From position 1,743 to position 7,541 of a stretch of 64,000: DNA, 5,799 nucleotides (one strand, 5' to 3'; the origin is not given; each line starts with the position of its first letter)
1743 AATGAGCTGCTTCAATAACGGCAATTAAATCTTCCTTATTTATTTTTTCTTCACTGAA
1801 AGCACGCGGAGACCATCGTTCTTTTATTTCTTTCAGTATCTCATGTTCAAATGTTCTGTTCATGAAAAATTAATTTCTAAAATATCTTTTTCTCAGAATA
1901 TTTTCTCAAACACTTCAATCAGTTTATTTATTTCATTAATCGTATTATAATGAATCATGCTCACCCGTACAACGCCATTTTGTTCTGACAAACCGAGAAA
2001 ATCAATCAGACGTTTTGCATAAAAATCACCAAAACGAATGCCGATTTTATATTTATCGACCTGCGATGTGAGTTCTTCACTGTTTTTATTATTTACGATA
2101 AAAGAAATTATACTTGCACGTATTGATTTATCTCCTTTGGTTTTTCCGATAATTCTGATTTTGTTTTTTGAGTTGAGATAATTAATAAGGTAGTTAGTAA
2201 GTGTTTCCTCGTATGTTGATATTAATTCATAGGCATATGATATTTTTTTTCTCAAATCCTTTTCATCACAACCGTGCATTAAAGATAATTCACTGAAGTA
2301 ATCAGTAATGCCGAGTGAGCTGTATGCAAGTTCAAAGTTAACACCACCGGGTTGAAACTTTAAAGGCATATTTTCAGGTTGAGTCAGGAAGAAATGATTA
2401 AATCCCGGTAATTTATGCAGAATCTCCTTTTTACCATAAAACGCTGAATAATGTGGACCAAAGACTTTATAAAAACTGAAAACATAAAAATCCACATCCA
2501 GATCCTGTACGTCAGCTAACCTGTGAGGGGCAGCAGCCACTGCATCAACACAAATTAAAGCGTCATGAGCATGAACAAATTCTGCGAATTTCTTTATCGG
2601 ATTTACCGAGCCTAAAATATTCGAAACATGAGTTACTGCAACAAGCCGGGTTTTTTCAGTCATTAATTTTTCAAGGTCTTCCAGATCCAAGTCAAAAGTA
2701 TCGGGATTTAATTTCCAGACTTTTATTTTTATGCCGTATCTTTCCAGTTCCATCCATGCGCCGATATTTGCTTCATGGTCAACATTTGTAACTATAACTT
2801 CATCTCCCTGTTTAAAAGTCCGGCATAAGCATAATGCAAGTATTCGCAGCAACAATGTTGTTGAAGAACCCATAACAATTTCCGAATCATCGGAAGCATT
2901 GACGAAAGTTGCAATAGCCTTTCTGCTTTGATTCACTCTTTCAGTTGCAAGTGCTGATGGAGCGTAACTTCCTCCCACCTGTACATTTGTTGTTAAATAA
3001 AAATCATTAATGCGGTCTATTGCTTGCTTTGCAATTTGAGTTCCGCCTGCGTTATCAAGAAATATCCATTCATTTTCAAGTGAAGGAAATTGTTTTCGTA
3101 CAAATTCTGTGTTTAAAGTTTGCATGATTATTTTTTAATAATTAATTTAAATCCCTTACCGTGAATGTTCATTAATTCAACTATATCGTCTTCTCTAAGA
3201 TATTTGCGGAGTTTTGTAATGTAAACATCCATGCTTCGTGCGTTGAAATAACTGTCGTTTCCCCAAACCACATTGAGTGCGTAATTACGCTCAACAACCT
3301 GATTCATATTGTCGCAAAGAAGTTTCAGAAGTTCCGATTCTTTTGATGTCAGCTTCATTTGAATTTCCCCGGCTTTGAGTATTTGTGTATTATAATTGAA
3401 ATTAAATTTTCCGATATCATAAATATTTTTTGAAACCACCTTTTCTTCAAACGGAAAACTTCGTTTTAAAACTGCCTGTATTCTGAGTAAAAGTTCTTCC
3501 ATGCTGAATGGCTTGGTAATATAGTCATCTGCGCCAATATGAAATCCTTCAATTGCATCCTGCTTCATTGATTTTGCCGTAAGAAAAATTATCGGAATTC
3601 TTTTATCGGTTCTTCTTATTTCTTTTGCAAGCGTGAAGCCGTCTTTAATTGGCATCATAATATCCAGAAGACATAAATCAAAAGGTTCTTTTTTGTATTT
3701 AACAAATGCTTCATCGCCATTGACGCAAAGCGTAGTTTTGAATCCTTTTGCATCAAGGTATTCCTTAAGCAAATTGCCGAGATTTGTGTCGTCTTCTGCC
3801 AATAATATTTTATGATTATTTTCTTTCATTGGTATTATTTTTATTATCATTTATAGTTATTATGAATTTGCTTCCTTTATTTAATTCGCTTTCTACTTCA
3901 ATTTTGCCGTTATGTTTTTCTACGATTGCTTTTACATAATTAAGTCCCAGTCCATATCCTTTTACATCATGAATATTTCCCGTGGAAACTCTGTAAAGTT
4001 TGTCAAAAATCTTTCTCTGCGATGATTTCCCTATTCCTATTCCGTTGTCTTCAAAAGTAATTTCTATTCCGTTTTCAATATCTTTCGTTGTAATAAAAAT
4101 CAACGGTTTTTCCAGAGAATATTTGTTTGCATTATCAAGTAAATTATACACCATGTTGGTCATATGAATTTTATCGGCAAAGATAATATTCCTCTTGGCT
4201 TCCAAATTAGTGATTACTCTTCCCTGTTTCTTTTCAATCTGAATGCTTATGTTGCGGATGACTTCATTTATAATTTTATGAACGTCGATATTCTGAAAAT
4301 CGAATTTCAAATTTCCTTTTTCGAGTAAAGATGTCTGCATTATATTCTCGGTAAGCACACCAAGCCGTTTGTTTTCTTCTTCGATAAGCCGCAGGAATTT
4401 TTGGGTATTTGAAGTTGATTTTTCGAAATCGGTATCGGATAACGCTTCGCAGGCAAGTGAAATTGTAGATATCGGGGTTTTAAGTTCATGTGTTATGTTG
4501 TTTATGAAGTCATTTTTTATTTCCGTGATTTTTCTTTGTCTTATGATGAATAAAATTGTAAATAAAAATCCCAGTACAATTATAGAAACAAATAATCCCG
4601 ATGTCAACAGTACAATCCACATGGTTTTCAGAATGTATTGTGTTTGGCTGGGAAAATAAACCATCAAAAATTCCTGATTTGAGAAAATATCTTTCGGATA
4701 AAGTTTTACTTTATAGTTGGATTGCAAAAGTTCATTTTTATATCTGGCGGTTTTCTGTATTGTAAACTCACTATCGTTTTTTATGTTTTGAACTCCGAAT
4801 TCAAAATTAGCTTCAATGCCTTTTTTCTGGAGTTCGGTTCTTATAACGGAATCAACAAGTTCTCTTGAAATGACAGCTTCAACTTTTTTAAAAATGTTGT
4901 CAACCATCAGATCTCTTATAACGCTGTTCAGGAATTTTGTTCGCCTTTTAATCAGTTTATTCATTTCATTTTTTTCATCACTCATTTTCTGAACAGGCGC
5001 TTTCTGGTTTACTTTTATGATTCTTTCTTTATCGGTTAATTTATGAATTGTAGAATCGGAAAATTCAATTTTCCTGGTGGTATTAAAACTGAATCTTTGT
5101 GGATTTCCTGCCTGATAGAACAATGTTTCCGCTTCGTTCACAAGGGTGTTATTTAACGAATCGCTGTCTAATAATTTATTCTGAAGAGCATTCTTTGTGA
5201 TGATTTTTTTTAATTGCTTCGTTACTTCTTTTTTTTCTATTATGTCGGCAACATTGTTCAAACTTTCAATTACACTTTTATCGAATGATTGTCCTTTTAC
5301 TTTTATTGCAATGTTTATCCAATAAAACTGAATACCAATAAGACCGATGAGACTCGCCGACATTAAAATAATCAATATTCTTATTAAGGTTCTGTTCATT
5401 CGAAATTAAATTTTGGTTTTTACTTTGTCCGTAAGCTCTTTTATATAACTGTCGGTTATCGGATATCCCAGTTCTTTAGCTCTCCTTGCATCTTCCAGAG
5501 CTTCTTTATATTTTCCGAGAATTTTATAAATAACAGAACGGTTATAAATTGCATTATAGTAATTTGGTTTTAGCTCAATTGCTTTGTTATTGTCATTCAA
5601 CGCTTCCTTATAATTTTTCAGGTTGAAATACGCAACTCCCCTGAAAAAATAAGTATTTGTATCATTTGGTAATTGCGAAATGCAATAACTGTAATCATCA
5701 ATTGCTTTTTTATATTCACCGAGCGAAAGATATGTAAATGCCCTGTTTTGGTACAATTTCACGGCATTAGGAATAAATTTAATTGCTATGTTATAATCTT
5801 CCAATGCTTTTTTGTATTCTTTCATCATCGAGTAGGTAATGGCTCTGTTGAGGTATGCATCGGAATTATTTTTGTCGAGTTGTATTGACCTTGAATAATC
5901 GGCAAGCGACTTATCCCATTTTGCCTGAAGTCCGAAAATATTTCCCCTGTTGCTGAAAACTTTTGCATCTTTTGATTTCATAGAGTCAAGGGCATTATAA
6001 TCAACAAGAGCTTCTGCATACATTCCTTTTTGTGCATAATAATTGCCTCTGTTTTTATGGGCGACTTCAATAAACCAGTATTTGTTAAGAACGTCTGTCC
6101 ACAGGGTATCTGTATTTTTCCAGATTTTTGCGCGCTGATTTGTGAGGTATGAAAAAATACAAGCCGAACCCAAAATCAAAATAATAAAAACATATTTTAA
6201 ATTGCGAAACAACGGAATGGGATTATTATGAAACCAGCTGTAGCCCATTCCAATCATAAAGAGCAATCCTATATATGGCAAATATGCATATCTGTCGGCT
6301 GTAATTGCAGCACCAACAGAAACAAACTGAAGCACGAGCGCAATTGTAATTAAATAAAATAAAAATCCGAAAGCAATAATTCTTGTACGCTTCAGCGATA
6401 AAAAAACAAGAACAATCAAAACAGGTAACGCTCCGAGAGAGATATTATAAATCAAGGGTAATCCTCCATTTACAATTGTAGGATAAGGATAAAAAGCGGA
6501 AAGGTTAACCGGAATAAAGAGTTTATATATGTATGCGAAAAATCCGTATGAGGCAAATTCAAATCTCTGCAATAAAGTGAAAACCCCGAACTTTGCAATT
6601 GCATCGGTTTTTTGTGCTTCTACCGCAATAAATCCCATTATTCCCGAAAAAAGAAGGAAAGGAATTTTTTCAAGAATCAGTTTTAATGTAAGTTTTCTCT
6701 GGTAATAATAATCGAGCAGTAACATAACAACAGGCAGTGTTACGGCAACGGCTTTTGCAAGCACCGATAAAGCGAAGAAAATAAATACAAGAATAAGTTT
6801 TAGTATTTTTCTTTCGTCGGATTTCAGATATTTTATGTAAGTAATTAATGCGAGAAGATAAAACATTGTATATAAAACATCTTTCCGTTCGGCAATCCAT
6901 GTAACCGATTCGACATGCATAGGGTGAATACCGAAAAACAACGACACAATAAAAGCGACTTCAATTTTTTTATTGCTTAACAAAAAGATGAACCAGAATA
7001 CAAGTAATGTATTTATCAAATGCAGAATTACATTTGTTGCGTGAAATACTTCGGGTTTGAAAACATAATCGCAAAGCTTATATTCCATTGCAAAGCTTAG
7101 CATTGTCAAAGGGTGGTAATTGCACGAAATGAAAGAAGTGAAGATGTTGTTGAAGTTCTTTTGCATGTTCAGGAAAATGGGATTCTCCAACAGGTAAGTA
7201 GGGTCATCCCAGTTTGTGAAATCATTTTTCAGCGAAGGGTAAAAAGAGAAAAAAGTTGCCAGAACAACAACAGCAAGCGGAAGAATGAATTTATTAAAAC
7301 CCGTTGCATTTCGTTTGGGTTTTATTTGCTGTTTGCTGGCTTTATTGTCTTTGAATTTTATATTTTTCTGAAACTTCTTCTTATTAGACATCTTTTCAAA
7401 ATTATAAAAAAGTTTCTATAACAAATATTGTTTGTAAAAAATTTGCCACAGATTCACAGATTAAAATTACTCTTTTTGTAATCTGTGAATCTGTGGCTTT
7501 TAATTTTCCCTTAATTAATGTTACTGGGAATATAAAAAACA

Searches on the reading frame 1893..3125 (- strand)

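Call 59: search_protein_families(library=ncbifam, proteins=[window:1893-3125:-], max_evalue=0.00001)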
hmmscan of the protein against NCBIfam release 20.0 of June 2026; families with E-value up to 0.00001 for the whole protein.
window:1893-3125:- (410 aa): 28 families (the best 25 are shown)
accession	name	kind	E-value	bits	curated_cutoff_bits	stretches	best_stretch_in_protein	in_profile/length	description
TIGR01976.1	am_tr_V_VC1184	hypoth_equivalog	4.2e-105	352.3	352.35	1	5-404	2-399/401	cysteine desulfurase-like protein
TIGR01979.1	sufS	subfamily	8.8e-74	248.7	475.1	1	9-409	3-398/403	SufS family cysteine desulfurase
NF041166.1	f2_encap_cargo1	exception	1.5e-65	222.5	800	2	3-242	224-471/623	family 2A encapsulin nanocompartment cargo protein cysteine desulfurase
NF006791.0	PRK09295.1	equivalog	2.9e-59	201.2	661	2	6-242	5-249/406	cysteine desulfurase SufS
NF008126.0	PRK10874.1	equivalog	3.5e-52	177.9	607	1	1-407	1-393/401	cysteine desulfurase CsdA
TIGR03392.1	FeS_syn_CsdA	equivalog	2.7e-51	175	493.6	1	5-407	2-390/398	cysteine desulfurase CsdA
TIGR01977.1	am_tr_V_EF2568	hypoth_equivalog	4.5e-38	131.2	377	1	21-409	1-376/376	cysteine desulfurase family protein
TIGR03402.1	FeS_nifS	equivalog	1.9e-28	99.4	530.75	1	21-230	1-209/379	cysteine desulfurase NifS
NF040779.1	Sec_lyase_SclA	exception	2.9e-27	95.6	525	1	30-410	11-377/378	selenocysteine lyase SclA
NF010611.0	PRK14012.1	equivalog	1.1e-23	83.8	548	1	21-225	7-213/406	IscS subfamily cysteine desulfurase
TIGR03235.1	DNA_S_dndA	equivalog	3.6e-22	79.1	480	1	22-225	1-205/353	cysteine desulfurase DndA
TIGR02006.1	IscS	equivalog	1.1e-21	77.3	643.2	1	21-225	5-209/402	IscS subfamily cysteine desulfurase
TIGR03403.1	nifS_epsilon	equivalog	2.6e-19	69.3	587.7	1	21-232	1-215/382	NifS family cysteine desulfurase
NF002806.0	PRK02948.1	subfamily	5e-17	61.9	304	1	21-226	2-206/381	IscS subfamily cysteine desulfurase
TIGR04343.1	egtE_PLP_lyase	equivalog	1.6e-08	33.8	400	1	21-201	15-186/370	ergothioneine biosynthesis PLP-dependent enzyme EgtE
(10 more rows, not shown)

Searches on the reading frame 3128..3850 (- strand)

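Call 59: search_protein_families(library=ncbifam, proteins=[window:3128-3850:-], max_evalue=0.00001)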
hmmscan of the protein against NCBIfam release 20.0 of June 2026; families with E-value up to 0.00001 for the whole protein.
window:3128-3850:- (240 aa): 89 families (the best 25 are shown)
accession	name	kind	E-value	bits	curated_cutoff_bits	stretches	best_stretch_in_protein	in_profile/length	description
NF051850.1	RespRegRprY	equivalog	7.4e-98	326.6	370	1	10-239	2-229/234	response regulator transcription factor RprY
NF053854.1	RespRegPhoBBctds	equivalog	6.3e-54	182.7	270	1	15-234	1-222/225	two-component system response regulator PhoB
TIGR02154.1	PhoB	equivalog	1.8e-49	168.1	296.2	1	13-235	3-224/226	phosphate regulon transcriptional regulator PhoB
NF007005.1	PRK09468.1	equivalog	8.5e-47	159.6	331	1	11-222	2-215/237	osmolarity response regulator transcription factor OmpR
NF045944.1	ResRegRpaBCyano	equivalog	9.5e-45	152.7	330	1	16-233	1-224/229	response regulator transcription factor RpaB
NF040534.1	resp_reg_YycF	equivalog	6.8e-44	149.8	340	1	14-222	2-211/231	response regulator YycF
NF040689.1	MtrAB_MtrA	equivalog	2e-43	148.3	300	1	15-222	1-202/219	MtrAB system response regulator MtrA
NF008199.0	PRK10955.1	equivalog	1.8e-41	142.6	341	1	13-237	2-229/232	envelope stress response regulator transcription factor CpxR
NF007982.1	PRK10710.1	equivalog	2.6e-41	141.7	380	1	10-222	5-211/235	envelope stress response regulator BaeR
NF033117.2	vanR_ACDEGLN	exception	5e-40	137.5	350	1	15-221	1-208/226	VanR-ABDEGLN family response regulator transcription factor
NF008296.0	PRK11083.1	equivalog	3.2e-39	134.7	273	1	12-220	3-207/228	two-component system response regulator CreB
NF041209.1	resp_regPieR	equivalog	2.1e-38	132.2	450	1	14-236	2-227/231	two component system response regulator PieR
NF033120.0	vanR_FM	exception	9e-38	130.2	460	1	13-223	4-214/231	vancomycin resistance response regulator transcription factor, VanR-F/VanR-M family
TIGR01387.1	cztR_silR_copR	subfamily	9.8e-38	130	279.2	1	15-234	1-216/218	heavy metal response regulator transcription factor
NF041734.1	resp_reg_RppA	equivalog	1.9e-37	128.8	250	1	14-236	2-227/229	two-component system response regulator RppA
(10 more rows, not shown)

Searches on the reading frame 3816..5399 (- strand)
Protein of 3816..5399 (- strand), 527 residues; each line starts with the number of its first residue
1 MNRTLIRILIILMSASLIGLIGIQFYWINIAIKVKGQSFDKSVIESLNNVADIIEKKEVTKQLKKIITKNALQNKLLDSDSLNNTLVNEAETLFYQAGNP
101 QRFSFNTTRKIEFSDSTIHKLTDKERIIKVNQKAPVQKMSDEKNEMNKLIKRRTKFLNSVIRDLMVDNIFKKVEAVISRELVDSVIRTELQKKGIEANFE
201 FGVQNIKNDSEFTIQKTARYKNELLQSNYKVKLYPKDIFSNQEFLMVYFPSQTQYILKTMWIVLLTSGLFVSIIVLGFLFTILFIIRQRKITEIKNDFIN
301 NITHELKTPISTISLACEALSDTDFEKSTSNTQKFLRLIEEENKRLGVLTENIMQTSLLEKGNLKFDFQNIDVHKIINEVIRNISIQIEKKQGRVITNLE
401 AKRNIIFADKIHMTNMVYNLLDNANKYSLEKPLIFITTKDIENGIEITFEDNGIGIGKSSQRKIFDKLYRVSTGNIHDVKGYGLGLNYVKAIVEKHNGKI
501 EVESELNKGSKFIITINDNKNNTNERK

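Call 59: search_protein_families(library=ncbifam, proteins=[window:3816-5399:-], max_evalue=0.00001)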
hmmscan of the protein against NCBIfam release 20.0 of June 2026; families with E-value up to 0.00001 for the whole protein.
window:3816-5399:- (527 aa): 68 families (the best 25 are shown)
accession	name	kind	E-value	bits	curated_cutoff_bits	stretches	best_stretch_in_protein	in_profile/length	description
NF046044.1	PnpS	equivalog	2e-51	175.2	400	1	124-516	17-389/390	two-component system histidine kinase PnpS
NF033092.0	HK_WalK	equivalog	6e-46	157.2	725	1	236-516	316-592/594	cell wall metabolism sensor histidine kinase WalK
TIGR02966.1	phoR_proteo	equivalog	9.2e-46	156.4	334.2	1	285-515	104-332/333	phosphate regulon sensor histidine kinase PhoR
NF047874.1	MASE3_PAS_HK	subfamily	1e-40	140.2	560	1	288-520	391-627/655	MASE3 domain-containing sensor histidine kinase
NF006800.0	PRK09303.1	equivalog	1.7e-38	132.6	342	1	292-516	148-375/383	histidine kinase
NF041735.1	hist_kin_RppB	equivalog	2.8e-38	131.8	400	1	296-516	217-437/438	two-component system sensor histidine kinase RppB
NF008312.0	PRK11100.1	equivalog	1.6e-35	122.9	356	1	296-518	257-474/477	two-component system sensor histidine kinase CreC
NF045911.1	TCSHisKinNblS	equivalog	4e-33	114.6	1000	1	259-515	352-617/621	two-component system sensor histidine kinase NblS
NF045595.1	HK_scytonemin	equivalog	1.4e-31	109.6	865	1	287-515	407-632/637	scytonemin biosynthesis sensor histidine kinase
NF038297.2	hybrid_HK_HrmK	equivalog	1.5e-31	109.7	725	1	292-523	232-462/607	hybrid histidine kinase/response regulator HrmK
NF053855.1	HisKinPhoRBctds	equivalog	1.6e-29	102.8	500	1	280-517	346-582/583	two-component system sensor histidine kinase PhoR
NF008302.0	PRK11091.1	equivalog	3.8e-29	101.4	838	1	295-521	283-508/779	aerobic respiration two-component sensor histidine kinase ArcB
NF040691.1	MtrAB_MtrB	equivalog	1.8e-28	99.8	450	1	289-520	265-494/507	MtrAB system histidine kinase MtrB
TIGR02956.1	TMAO_torS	equivalog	8.4e-28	97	676.5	1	293-518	462-682/967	TMAO reductase system sensor histidine kinase/response regulator TorS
NF012226.0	AdeS_HK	equivalog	1.5e-27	96.7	500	1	301-517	144-352/353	two-component sensor histidine kinase AdeS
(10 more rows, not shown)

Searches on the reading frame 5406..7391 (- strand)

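Call 59: search_protein_families(library=ncbifam, proteins=[window:5406-7391:-], max_evalue=0.00001)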
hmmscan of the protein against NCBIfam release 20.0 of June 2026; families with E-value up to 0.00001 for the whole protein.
window:5406-7391:- (661 aa): 12 families
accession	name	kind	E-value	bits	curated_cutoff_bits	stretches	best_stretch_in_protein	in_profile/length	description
NF040959.1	MamA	equivalog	6.4e-19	68.2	200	1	461-641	21-202/204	magnetosome protein MamA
TIGR00990.1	3a0801s09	subfamily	4.3e-17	62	757.25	3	521-611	342-432/615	mitochondrial import receptor subunit TOM70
TIGR02917.1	PEP_TPR_lipo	equivalog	8.1e-14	50.4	312.2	1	445-633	128-316/899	XrtA/PEP-CTERM system TPR-repeat protein PrsT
NF008391.2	PRK11189.1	equivalog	1.5e-12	47.6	250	1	545-636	66-157/297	lipoprotein NlpI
TIGR02552.1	LcrH_SycD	equivalog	2.9e-12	46.5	104.8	0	453-542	29-118/136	SycD/LcrH family type III secretion system chaperone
NF047558.1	TPR_END_plus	domain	2.8e-08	33.6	32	0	614-644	1-31/56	TPR end-of-group domain-containing protein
NF033762.1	social_mot_Tgl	equivalog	9.9e-08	31.6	225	1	494-656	49-214/252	social motility TPR repeat lipoprotein Tgl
NF002725.1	PRK02603.1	equivalog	1.2e-07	31.9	143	0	558-637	49-131/173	photosystem I assembly protein Ycf3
TIGR02521.1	type_IV_pilW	equivalog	1.3e-07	31.5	154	0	509-579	30-100/234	type IV pilus biogenesis/stability protein PilW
NF011886.0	PRK15359.1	equivalog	1.6e-07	31.2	146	0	554-642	34-122/144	type III secretion system chaperone protein SscB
NF033758.1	gliding_GltE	equivalog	3e-06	26.5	225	0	501-567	281-348/411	adventurous gliding motility TPR repeat lipoprotein GltE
NF033920.0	C39_PA2778_fam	equivalog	4.1e-06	26.4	150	0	549-641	161-253/255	PA2778 family cysteine peptidase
